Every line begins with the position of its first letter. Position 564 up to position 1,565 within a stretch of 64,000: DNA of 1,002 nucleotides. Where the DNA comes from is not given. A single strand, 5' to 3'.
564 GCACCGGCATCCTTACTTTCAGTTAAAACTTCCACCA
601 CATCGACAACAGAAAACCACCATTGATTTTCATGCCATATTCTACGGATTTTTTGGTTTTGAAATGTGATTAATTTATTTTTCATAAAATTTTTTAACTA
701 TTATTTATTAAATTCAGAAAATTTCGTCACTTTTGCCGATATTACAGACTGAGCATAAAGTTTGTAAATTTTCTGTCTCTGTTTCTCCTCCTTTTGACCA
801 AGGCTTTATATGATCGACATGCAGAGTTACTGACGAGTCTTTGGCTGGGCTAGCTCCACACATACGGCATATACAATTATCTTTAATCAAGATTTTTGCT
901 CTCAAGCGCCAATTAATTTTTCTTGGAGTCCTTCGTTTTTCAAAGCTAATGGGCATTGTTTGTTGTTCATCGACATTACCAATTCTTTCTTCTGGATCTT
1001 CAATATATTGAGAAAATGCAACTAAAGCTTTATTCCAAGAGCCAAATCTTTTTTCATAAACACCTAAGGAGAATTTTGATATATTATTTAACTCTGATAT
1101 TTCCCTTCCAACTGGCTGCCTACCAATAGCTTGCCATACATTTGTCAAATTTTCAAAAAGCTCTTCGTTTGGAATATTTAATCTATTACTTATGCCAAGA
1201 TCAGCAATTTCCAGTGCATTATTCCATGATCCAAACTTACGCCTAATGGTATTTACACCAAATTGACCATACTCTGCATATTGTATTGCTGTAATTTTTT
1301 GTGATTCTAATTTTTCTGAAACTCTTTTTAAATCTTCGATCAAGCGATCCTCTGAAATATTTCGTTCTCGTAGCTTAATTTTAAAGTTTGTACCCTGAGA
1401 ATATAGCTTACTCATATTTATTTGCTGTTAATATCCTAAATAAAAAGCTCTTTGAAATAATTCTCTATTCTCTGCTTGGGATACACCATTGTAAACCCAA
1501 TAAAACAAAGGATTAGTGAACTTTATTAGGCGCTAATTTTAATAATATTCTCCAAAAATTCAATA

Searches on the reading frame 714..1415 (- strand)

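Call 46: search_protein_families(library=pfam, proteins=[window:714-1415:-], max_evalue=0.00001)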
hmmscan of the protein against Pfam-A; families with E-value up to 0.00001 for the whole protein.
window:714-1415:- (233 aa): 3 families
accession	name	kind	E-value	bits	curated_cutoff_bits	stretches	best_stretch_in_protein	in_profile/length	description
PF18780.6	HNH_repeat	-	8.2e-26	90.6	26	2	20-73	1-53/54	Homing endonuclease associated repeat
PF01844.29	HNH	-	4.9e-14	52.7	21.4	1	183-230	1-46/47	HNH endonuclease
PF14279.12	HNH_5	-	3e-09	37.1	27.5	1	183-230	1-45/56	HNH endonuclease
